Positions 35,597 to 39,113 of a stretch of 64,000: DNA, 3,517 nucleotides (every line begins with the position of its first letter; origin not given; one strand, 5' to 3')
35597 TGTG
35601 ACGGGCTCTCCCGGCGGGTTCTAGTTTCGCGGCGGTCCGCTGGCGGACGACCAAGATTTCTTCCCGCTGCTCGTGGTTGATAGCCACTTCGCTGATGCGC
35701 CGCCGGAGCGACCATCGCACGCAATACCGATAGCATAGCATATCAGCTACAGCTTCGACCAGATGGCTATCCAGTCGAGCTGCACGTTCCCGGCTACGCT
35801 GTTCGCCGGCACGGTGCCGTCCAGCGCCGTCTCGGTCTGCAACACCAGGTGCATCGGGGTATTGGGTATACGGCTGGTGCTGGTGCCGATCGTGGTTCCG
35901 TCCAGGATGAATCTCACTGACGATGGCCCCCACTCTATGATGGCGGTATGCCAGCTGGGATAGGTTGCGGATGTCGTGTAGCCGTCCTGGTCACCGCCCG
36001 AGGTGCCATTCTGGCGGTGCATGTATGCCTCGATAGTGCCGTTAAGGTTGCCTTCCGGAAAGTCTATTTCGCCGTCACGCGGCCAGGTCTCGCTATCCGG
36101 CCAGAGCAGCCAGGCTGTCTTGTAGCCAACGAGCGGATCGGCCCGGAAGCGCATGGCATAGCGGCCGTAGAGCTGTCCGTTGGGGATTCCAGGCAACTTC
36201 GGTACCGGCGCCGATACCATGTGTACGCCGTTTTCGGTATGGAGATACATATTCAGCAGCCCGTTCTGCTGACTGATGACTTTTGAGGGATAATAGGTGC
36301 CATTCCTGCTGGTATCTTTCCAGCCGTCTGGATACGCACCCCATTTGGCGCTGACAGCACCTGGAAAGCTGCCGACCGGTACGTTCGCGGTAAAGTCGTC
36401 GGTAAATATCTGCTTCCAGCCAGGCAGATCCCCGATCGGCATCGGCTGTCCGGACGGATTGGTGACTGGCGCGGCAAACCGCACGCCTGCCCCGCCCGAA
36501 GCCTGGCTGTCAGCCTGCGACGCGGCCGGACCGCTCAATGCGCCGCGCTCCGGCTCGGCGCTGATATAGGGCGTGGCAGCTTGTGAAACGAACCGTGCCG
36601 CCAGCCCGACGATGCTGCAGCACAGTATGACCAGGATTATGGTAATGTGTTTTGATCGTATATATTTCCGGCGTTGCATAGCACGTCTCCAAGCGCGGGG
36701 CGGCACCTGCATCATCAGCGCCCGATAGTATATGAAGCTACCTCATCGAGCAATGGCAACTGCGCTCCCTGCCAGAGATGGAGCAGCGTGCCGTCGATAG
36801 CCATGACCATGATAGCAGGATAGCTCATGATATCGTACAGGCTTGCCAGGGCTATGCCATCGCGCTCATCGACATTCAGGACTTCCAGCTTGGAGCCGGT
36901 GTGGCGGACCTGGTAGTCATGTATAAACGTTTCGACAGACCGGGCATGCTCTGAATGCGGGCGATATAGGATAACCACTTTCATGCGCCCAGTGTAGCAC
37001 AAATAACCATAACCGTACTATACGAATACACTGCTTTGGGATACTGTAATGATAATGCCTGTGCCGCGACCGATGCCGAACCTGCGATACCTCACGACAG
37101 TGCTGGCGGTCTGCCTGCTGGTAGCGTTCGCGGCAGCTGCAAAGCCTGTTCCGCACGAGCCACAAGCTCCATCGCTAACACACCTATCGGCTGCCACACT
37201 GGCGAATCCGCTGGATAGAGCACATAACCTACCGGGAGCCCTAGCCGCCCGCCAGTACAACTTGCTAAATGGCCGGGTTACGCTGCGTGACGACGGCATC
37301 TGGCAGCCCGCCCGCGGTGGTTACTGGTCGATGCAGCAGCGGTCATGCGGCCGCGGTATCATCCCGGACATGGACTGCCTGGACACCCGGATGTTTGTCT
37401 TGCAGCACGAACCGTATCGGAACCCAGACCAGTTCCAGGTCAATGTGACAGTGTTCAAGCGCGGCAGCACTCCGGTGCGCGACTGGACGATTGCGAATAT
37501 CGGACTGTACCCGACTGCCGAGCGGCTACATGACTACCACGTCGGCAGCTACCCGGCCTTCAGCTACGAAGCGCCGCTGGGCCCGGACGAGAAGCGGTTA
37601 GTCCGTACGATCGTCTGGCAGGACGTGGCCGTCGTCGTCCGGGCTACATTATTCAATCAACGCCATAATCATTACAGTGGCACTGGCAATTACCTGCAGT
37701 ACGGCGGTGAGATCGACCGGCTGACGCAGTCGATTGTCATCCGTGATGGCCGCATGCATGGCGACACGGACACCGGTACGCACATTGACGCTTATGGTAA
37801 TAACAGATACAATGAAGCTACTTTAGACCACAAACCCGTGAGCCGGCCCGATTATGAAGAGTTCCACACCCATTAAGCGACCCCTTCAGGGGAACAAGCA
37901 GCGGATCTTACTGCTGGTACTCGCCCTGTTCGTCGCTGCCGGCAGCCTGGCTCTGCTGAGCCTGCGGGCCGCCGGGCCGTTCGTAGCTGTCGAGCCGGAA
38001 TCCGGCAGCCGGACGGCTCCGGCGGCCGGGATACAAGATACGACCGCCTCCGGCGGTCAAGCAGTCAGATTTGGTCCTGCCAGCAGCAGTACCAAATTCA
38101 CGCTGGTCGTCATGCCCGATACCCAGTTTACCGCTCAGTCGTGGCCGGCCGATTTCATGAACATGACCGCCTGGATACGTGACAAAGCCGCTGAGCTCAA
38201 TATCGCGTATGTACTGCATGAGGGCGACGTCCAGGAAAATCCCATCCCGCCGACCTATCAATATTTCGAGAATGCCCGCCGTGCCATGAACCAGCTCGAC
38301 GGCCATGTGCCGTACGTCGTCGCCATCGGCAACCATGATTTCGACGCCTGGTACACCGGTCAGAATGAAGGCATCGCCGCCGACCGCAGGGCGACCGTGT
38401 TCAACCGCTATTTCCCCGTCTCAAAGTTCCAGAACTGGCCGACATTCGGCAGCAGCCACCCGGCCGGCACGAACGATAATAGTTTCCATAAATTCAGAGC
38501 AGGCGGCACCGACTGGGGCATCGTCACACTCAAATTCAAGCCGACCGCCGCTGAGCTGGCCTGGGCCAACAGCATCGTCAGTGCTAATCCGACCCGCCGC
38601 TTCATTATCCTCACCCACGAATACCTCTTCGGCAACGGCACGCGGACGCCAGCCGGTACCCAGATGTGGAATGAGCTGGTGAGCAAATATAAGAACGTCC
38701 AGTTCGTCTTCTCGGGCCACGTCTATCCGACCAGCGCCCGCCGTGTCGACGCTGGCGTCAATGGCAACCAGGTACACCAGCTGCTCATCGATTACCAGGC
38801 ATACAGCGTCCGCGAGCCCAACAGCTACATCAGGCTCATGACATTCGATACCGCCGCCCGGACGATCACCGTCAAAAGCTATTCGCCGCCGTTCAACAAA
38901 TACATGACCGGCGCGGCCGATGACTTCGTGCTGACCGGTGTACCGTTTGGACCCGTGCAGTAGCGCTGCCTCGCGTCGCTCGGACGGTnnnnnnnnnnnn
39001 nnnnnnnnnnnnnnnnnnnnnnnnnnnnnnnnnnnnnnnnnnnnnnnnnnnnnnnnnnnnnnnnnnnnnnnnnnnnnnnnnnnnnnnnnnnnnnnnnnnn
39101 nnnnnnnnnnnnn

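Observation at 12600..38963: One ~35-aa N-terminal cassette is shared by nine otherwise unrelated secreted proteins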

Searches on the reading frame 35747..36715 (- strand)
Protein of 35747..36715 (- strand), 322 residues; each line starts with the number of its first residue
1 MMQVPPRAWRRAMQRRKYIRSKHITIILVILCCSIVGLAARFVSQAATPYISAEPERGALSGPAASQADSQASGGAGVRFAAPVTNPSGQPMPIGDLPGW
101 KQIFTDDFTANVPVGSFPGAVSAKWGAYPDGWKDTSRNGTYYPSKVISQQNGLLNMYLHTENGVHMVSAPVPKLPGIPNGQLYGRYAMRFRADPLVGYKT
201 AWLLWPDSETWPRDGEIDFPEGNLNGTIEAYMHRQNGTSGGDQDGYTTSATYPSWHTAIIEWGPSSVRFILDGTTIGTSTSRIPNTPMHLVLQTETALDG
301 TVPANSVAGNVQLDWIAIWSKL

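Call 6: search_protein_families(library=pfam, proteins=[window:35747-36715:-], max_evalue=0.01)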
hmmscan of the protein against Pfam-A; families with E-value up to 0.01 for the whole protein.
window:35747-36715:- (322 aa): 1 family
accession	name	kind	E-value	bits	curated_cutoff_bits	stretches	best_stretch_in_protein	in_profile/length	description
PF00722.28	Glyco_hydro_16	-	3e-10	40.3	22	1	179-316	38-174/175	Glycosyl hydrolases family 16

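Call 9: search_protein_families(library=ncbifam, proteins=[window:35747-36715:-], max_evalue=1)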
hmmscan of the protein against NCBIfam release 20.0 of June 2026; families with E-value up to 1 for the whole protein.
window:35747-36715:- (322 aa): 1 family
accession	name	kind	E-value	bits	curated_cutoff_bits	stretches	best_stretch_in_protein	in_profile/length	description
NF047856.1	BGlucanaseBglS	equivalog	0.0086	15.6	300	1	254-292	166-204/237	beta-glucanase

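Call 41: find_homologous_proteins(query=window:35747-36715:-, max_evalue=0.00001)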
Query window:35747-36715:- (322 aa): 2056 proteins with E <= 0.00001 among 4142 candidates; the best 120 are listed.
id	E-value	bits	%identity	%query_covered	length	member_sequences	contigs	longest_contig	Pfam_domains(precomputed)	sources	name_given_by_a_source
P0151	2.1e-211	719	100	96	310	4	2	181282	PF00722.29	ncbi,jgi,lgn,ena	ncbi:MAG TPA: glycoside hydrolase family 16 protein [Candidatus Saccharimonadales bacterium]|jgi:hyp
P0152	9.0e-122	424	74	75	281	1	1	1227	PF00722.29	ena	-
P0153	1.2e-119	418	72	75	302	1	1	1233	PF00722.29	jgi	jgi:beta-glucanase (GH16 family)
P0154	1.9e-119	417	74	74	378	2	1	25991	PF00722.29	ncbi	-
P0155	4.8e-119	416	72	74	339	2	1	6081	PF00722.29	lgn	-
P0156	4.8e-119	416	73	73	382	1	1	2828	PF00722.29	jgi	jgi:beta-glucanase (GH16 family)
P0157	1.7e-118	414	71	74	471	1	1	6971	PF02018.24,PF00722.29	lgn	-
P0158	4.4e-118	412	72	72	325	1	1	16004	PF00722.29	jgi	-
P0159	2.1e-117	410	61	96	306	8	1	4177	PF00722.29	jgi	jgi:beta-glucanase (GH16 family)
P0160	4.7e-117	409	58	92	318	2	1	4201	PF00722.29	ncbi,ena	-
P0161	7.6e-117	408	62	90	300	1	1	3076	PF00722.29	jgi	jgi:beta-glucanase (GH16 family)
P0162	3.3e-116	406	73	71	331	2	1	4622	PF00722.29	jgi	jgi:beta-glucanase (GH16 family)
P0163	5.5e-116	405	72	73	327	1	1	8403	PF00722.29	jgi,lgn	jgi:beta-glucanase (GH16 family)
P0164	8.0e-116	405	71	76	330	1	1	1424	PF00722.29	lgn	-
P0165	1.3e-115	404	71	73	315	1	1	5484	PF00722.29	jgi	jgi:hypothetical protein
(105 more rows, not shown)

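Call 51: predict_structure(alignment_id=A4)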
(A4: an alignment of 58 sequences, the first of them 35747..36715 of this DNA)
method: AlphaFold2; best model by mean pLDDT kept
length: 322 residues; sequences in the alignment: 58
mean_pLDDT: 90.2   pTM: 0.76
mean pLDDT of the five models: 90.2, 89.7, 89.4, 88.0, 86.6
residues with pLDDT >= 90: 238; 70-90: 40; 50-70: 39; < 50: 5
segments of 3 or more residues with pLDDT < 50: 1-3
pLDDT, mean of each block of 10 residues (from residue 1): 56 66 83 80 54 56 80 85 82 96 97 96 95 97 98 98 98 94 98 98 97 98 98 98 98 98 98 98 98 97 98 98 95
secondary structure, 60 per line:
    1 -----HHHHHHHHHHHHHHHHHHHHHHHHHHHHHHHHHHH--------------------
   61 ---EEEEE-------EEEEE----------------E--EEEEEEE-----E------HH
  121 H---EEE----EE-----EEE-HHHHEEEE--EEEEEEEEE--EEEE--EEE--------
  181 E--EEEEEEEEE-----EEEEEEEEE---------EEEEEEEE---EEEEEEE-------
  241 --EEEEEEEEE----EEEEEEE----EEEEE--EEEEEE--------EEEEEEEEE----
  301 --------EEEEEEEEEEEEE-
elements in order: H6-40 E64-68 E76-80 E100-106 E125-127 E139-141 H143-146 E147-150 E153-161 E164-167 E170-172 E184-192 E198-206 E216-223 E227-233 E243-251 E256-262 E267-271 E274-279 E288-296 E309-321
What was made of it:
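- On Cleavable Sec/Tat signal peptide (signal peptidase I substrate): Caveat: the hydrophobic stretch is long (AF2 helix 6-40, call 51), so an uncleaved signal anchor is not excluded.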

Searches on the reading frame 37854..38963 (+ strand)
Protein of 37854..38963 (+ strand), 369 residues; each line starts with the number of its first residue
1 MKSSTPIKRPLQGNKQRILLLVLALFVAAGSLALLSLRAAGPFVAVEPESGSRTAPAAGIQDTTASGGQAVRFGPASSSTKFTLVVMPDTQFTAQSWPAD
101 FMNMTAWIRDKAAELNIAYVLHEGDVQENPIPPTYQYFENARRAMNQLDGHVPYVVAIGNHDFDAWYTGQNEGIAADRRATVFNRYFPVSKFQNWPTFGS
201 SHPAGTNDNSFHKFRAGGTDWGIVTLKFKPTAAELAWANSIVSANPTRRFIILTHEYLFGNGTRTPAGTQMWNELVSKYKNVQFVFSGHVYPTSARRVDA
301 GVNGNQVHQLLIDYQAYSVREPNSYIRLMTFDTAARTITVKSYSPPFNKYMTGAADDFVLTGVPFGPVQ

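Call 6: search_protein_families(library=pfam, proteins=[window:37854-38963:+], max_evalue=0.01)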
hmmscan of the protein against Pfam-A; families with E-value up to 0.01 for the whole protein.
window:37854-38963:+ (369 aa): 1 family
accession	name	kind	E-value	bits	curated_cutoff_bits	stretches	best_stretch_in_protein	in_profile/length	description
PF00149.33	Metallophos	-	5.5e-10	40.4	21.5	1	84-290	3-188/191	Calcineurin-like phosphoesterase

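Call 9: search_protein_families(library=ncbifam, proteins=[window:37854-38963:+], max_evalue=1)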
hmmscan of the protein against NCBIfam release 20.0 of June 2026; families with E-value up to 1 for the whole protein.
window:37854-38963:+ (369 aa): 5 families
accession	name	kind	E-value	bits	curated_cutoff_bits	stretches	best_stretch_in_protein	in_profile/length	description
TIGR00619.1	sbcd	subfamily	0.0011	18.8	77.65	1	92-163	15-87/252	exonuclease subunit SbcD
NF050112.1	PhdiestSpdARhizob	equivalog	0.0025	17.5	400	1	270-329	177-243/264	2', 3'cyclic nucleotide phosphodiesterase SpdA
NF008206.2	PRK10966.1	equivalog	0.023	13.8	450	1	91-165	14-88/380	exonuclease subunit SbcD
NF041030.1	Mre11_Halo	equivalog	0.05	12.8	550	1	91-162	16-87/361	DNA double-strand break repair protein Mre11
NF003118.0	PRK04036.1-3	equivalog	0.25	10.2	445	1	78-162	222-319/481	DNA-directed DNA polymerase II small subunit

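Call 10: find_encoding_contigs(protein=window:37854-38963:+, flank=2000, max_places=4)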
Protein window:37854-38963:+ (369 aa): 8 contigs read that carry it; 4 places shown.
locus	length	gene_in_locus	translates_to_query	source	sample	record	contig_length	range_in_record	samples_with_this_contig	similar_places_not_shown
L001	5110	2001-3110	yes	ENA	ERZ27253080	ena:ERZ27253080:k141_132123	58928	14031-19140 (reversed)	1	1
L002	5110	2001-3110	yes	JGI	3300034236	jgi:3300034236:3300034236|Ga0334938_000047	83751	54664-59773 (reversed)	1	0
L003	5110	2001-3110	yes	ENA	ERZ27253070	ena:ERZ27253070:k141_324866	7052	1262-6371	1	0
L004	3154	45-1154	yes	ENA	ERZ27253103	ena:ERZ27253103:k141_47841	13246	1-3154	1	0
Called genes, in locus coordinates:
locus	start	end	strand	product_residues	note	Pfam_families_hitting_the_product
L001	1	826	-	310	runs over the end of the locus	PF00722:Glyco_hydro_16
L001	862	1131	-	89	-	-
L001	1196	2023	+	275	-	-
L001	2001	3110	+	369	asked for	PF00149:Metallophos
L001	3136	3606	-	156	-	-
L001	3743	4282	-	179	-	-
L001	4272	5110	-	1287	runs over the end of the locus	PF02018:CBM_4_9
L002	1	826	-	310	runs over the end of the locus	PF00722:Glyco_hydro_16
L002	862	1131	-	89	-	-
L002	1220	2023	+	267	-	-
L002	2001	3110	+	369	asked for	PF00149:Metallophos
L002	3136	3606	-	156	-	-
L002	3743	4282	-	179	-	-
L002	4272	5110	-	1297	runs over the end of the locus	PF02018:CBM_4_9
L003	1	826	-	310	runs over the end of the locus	PF00722:Glyco_hydro_16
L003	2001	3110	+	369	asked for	PF00149:Metallophos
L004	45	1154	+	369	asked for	PF00149:Metallophos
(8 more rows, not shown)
